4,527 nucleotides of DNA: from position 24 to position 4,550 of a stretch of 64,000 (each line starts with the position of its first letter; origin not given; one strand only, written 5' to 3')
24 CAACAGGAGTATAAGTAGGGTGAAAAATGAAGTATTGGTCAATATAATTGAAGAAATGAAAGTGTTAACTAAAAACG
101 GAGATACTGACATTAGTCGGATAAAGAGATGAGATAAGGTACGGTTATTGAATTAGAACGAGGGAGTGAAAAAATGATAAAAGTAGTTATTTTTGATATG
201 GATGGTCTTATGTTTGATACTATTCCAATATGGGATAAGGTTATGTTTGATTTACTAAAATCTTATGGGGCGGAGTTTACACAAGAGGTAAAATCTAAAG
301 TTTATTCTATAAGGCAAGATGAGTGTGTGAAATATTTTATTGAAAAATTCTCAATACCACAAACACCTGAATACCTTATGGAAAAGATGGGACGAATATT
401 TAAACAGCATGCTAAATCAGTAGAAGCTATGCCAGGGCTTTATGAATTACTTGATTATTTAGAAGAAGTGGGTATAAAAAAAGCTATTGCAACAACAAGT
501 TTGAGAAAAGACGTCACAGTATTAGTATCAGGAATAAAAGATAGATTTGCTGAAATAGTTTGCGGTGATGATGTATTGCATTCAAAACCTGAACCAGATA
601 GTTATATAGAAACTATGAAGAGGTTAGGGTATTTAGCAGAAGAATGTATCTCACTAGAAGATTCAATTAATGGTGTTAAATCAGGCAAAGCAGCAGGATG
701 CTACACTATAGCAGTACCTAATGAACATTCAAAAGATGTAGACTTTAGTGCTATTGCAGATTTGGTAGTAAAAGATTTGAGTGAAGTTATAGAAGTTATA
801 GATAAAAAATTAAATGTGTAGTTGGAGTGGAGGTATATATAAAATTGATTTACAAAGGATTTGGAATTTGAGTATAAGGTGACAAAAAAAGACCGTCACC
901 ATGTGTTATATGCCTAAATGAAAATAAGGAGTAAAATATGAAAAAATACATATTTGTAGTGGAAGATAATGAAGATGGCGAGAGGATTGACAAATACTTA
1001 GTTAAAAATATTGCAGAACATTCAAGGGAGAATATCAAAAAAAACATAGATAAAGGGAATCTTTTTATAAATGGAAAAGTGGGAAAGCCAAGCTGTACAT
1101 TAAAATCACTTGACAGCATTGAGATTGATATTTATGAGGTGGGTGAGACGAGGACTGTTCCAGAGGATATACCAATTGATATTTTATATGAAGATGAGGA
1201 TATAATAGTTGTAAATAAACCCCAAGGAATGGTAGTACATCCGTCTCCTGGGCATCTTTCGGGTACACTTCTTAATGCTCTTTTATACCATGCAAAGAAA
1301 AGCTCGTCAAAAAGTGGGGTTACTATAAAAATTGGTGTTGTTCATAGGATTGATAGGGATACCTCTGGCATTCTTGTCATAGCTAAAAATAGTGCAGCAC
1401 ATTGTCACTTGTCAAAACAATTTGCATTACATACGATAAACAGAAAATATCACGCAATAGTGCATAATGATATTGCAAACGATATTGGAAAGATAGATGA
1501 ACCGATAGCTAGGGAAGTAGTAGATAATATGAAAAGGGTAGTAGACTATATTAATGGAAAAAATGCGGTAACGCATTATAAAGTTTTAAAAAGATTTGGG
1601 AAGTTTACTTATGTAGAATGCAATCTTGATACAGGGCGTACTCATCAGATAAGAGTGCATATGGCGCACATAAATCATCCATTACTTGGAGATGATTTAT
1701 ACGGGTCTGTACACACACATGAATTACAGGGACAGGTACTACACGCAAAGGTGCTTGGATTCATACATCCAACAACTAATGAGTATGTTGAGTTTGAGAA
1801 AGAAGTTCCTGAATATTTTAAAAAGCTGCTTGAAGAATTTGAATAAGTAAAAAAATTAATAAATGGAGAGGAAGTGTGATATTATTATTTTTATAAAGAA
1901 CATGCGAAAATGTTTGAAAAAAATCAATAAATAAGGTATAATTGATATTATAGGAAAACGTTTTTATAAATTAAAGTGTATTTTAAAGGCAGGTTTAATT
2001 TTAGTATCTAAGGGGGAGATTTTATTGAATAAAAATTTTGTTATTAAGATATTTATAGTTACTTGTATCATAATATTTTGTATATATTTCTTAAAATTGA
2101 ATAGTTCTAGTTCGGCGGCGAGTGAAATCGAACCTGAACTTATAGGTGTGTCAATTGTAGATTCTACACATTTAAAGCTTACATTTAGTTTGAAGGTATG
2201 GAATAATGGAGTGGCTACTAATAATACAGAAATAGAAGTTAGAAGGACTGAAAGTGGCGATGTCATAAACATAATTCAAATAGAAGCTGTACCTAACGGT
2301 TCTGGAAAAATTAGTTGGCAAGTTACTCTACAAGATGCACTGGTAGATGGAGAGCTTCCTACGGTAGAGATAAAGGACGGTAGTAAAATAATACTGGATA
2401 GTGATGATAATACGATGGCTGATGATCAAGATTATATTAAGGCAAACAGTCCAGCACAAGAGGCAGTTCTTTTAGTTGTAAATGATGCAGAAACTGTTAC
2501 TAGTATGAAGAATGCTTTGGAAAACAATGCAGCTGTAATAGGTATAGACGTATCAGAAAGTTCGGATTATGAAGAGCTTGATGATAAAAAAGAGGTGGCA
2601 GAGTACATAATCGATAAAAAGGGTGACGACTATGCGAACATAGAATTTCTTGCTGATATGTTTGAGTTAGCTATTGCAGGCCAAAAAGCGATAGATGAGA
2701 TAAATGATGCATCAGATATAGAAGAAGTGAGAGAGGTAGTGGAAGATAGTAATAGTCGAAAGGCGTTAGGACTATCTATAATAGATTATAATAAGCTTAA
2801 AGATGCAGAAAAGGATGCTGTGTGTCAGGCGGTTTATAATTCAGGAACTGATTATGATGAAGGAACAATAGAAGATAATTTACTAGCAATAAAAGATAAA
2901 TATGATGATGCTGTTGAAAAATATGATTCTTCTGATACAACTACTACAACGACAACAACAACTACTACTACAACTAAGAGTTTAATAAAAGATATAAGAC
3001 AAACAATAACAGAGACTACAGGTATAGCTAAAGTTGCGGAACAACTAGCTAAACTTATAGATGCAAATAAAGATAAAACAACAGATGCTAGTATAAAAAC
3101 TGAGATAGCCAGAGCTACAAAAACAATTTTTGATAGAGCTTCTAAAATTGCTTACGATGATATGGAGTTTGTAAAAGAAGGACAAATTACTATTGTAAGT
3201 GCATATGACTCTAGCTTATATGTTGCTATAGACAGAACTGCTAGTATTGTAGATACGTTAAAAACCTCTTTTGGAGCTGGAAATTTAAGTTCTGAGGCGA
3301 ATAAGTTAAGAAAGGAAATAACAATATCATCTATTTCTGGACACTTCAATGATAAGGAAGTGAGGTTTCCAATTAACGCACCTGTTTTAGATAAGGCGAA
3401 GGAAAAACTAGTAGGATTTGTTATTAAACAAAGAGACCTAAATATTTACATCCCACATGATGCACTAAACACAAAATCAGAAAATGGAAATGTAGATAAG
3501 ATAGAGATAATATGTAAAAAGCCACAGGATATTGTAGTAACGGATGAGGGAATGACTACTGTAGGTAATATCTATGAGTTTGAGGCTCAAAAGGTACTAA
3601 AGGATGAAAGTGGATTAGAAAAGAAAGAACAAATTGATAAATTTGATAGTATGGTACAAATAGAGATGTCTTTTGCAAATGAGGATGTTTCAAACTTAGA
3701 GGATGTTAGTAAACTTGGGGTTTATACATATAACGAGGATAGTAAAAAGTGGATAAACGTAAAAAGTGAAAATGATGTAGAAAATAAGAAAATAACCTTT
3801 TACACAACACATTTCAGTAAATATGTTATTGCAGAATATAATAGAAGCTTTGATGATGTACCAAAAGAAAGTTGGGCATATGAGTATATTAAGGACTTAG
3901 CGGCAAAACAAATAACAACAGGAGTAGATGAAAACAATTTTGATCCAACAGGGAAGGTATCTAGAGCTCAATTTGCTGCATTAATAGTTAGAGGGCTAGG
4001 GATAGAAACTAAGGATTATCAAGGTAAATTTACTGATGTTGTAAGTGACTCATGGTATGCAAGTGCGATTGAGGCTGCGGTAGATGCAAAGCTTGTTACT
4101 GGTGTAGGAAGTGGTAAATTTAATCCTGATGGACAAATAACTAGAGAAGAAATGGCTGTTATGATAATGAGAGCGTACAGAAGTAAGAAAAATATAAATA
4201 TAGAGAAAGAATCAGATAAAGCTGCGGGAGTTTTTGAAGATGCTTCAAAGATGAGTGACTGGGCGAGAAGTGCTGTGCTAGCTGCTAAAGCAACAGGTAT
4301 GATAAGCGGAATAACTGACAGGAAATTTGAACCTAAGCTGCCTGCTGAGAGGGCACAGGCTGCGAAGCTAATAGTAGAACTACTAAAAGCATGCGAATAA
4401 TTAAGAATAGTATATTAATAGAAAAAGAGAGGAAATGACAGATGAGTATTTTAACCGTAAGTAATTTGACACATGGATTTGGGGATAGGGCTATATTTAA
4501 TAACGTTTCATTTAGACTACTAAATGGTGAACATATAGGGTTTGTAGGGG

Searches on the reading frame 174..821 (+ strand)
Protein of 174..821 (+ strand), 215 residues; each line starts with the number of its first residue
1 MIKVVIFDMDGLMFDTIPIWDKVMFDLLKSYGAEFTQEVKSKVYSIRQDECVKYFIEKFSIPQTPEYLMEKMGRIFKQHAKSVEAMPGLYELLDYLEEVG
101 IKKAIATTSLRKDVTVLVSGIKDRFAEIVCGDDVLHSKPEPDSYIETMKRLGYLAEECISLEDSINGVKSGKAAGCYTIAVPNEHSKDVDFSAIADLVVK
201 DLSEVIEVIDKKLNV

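Call 62: search_protein_families(library=pfam, proteins=[window:174-821:+], max_evalue=0.00001)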
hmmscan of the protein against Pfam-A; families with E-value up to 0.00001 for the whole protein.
window:174-821:+ (215 aa): 2 families
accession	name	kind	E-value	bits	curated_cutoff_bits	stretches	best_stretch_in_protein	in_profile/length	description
PF13419.12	HAD_2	-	5.2e-35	121.6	23.8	1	5-181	1-178/178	Haloacid dehalogenase-like hydrolase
PF00702.32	Hydrolase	-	3.8e-21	76.8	26.4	1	2-175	1-191/191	haloacid dehalogenase-like hydrolase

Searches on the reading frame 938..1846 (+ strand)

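Call 62: search_protein_families(library=pfam, proteins=[window:938-1846:+], max_evalue=0.00001)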
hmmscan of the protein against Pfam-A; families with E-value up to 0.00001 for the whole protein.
window:938-1846:+ (302 aa): 1 family
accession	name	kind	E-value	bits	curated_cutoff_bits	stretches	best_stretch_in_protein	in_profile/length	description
PF00849.27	PseudoU_synth_2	-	7.8e-40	137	26.8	1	88-244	1-152/152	RNA pseudouridylate synthase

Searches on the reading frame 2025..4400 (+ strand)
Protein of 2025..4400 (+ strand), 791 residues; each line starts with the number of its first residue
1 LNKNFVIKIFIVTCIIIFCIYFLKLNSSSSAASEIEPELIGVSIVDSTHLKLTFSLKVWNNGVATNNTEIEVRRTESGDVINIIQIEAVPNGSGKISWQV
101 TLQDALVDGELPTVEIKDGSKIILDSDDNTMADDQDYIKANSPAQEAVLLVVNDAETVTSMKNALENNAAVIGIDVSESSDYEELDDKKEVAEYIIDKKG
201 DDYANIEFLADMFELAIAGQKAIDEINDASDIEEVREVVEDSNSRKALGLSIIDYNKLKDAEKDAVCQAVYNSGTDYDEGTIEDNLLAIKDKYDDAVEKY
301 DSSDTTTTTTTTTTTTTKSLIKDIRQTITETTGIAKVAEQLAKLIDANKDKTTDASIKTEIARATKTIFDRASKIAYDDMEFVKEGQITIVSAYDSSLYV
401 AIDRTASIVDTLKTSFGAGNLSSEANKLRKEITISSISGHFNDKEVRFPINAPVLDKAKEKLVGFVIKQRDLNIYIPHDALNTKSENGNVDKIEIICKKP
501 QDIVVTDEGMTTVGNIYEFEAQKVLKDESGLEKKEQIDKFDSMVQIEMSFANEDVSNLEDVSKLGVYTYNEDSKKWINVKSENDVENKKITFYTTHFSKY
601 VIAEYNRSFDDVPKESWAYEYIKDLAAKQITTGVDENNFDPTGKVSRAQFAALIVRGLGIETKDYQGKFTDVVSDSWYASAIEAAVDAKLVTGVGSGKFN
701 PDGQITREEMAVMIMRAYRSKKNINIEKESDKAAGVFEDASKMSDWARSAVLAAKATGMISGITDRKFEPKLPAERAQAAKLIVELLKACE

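Call 26: search_protein_families(library=padloc, proteins=[window:2025-4400:+], max_evalue=0.01)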
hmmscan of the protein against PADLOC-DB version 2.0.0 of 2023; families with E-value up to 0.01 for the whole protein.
window:2025-4400:+ (791 aa): 0 families

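Call 62: search_protein_families(library=pfam, proteins=[window:2025-4400:+], max_evalue=0.00001)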
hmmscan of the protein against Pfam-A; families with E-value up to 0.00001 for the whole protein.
window:2025-4400:+ (791 aa): 1 family
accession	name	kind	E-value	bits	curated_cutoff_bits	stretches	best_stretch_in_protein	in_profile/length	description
PF00395.25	SLH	-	1.2e-34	118.4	20.8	3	668-711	1-44/44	S-layer homology domain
